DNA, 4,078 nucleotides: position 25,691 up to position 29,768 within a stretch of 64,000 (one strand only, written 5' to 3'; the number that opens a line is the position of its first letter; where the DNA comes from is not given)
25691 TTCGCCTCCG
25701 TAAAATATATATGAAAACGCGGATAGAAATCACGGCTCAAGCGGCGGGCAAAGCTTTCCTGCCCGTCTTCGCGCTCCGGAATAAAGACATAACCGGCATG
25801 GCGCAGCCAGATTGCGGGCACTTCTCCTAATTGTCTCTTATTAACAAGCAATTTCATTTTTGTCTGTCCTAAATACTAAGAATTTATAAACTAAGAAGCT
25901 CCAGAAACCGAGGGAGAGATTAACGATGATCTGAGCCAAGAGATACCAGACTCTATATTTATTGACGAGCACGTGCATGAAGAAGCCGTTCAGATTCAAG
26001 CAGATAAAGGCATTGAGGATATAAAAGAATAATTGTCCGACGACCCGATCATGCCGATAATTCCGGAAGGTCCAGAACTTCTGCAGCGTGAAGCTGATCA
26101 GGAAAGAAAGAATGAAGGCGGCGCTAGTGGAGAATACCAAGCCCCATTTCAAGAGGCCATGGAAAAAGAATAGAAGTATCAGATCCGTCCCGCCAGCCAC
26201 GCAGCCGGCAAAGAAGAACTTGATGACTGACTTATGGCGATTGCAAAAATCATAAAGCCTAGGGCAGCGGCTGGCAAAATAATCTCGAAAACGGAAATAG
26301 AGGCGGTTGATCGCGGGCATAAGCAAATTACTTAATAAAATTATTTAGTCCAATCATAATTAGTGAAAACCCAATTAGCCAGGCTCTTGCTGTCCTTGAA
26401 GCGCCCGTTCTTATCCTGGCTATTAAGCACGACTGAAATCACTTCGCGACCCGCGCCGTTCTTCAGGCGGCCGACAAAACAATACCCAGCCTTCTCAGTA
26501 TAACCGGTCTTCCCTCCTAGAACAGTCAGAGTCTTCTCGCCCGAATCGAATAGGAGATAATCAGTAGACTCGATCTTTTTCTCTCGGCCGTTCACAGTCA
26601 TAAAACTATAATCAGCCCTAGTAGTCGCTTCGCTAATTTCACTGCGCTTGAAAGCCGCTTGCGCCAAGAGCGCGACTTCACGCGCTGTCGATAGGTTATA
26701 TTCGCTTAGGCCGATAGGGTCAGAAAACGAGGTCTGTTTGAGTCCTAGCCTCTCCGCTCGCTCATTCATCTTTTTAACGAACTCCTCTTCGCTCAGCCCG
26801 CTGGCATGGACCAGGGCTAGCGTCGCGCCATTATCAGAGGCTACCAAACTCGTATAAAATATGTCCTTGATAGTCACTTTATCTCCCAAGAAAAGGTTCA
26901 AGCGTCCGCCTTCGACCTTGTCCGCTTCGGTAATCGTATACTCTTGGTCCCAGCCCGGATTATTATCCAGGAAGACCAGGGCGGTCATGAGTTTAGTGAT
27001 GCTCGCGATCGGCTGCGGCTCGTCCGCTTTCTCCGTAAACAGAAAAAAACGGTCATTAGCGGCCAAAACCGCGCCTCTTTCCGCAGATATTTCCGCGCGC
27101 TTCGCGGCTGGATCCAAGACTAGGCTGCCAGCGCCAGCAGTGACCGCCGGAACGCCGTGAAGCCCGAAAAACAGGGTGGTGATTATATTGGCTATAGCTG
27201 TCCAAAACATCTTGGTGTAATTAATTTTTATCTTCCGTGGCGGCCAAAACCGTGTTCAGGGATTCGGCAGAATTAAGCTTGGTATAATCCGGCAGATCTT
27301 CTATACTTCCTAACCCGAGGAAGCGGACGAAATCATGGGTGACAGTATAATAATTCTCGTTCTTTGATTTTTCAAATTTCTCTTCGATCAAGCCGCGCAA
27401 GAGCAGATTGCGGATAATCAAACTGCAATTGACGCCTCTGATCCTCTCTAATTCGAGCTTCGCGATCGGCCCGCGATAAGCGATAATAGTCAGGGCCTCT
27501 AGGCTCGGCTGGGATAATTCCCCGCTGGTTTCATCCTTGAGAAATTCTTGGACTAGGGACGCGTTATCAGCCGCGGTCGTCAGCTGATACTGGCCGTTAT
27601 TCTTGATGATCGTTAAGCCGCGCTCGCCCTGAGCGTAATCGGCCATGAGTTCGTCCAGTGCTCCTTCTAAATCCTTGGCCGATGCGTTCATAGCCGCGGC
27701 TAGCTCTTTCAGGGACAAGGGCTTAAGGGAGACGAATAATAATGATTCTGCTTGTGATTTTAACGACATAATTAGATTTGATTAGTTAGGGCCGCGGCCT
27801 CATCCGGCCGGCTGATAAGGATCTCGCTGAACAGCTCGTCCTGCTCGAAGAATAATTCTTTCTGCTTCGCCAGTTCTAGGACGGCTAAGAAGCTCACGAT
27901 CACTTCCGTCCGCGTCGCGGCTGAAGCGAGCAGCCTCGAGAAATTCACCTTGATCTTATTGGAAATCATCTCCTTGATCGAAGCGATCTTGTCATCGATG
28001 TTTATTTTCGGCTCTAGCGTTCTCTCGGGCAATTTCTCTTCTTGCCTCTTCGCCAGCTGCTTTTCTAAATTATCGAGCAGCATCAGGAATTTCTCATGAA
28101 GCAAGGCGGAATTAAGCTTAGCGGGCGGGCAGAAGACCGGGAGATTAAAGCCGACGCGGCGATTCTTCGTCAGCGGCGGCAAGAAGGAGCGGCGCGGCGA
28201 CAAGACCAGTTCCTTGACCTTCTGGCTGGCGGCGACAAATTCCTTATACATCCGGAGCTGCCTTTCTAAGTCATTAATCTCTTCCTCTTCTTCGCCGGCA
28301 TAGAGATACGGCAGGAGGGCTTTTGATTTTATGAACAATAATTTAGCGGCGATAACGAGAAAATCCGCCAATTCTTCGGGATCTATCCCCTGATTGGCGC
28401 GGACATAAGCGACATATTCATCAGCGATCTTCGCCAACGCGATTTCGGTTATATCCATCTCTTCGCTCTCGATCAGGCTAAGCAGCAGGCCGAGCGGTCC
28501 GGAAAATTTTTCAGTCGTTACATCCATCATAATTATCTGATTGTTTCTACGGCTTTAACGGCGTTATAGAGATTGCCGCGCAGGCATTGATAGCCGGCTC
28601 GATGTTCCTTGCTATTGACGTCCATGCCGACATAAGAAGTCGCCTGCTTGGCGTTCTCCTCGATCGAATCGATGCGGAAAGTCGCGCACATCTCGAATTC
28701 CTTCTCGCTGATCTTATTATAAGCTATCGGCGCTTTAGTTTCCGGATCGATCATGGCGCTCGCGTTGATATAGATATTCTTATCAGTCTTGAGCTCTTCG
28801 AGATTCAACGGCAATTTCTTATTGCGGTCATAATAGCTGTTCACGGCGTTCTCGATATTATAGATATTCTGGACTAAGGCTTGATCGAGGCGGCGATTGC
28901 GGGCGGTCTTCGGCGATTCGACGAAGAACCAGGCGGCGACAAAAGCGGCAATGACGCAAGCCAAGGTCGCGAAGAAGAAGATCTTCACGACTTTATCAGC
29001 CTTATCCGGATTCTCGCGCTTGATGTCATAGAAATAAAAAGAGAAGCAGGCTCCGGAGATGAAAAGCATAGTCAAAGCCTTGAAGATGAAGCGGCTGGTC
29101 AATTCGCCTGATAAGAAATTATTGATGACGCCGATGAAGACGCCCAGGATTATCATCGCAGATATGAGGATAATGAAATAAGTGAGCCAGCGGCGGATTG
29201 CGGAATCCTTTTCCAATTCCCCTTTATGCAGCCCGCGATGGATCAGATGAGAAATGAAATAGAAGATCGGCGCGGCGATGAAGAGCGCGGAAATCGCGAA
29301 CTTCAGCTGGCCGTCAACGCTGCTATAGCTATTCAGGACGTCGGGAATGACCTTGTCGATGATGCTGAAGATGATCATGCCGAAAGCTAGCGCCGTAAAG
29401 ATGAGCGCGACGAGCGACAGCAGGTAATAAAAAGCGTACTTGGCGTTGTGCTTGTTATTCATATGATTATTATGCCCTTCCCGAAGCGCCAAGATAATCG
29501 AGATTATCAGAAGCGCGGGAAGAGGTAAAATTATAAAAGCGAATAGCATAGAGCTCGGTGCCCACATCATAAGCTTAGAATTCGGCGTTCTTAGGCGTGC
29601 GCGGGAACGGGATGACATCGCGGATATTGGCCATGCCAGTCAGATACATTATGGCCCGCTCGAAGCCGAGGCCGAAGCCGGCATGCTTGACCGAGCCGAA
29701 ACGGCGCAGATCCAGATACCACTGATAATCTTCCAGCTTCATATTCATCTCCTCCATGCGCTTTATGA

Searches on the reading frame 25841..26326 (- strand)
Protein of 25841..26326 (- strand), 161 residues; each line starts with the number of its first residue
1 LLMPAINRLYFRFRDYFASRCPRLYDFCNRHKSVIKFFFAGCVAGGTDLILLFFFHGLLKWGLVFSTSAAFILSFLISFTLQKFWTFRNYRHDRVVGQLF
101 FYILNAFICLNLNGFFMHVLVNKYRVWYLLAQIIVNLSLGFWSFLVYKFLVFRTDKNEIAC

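Call 52: search_protein_families(library=pfam, proteins=[window:25841-26326:-], max_evalue=0.001)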
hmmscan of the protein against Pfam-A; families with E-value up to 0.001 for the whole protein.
window:25841-26326:- (161 aa): 1 family
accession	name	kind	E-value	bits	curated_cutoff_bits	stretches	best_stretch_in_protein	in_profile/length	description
PF04138.20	GtrA_DPMS_TM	-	8.3e-15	55.5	26.1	1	36-152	1-117/117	GtrA/DPMS, transmembrane domain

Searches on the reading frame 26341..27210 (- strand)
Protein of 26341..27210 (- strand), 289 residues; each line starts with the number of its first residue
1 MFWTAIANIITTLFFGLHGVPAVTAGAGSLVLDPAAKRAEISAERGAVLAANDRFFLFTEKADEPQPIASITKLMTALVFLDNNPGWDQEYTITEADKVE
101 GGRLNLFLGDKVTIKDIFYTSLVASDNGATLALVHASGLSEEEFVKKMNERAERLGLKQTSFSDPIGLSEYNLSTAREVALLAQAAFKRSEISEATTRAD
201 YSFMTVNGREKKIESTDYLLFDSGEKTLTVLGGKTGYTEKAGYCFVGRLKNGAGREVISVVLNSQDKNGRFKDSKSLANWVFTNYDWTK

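Call 52: search_protein_families(library=pfam, proteins=[window:26341-27210:-], max_evalue=0.001)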
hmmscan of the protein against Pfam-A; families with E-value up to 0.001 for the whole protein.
window:26341-27210:- (289 aa): 2 families
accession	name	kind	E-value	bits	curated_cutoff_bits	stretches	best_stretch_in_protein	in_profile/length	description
PF00768.25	Peptidase_S11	-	7.5e-45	153.7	27.6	1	36-265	5-238/239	D-alanyl-D-alanine carboxypeptidase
PF13354.11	Beta-lactamase2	-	1.6e-12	47.7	22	1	59-239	14-191/214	Beta-lactamase enzyme family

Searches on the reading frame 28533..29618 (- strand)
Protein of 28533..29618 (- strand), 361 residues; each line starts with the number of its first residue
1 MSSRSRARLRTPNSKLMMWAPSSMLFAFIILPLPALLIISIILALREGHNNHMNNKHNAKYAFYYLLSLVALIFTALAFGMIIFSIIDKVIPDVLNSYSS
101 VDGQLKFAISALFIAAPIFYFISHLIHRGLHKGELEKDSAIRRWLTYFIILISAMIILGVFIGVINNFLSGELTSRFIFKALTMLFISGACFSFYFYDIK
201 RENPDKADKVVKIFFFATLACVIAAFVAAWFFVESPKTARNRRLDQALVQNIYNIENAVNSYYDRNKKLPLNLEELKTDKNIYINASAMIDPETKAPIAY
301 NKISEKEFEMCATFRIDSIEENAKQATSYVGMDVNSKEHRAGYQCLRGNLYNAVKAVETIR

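Call 52: search_protein_families(library=pfam, proteins=[window:28533-29618:-], max_evalue=0.001)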
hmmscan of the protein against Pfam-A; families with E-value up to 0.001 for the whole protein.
window:28533-29618:- (361 aa): 2 families
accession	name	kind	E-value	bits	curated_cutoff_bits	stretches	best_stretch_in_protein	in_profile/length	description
PF18920.5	DUF5671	-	3.8e-22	79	28.4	1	62-187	2-124/132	Domain of unknown function (DUF5671)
PF01769.21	MgtE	-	0.00015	22.5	27.6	0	123-248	16-104/125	Divalent cation transporter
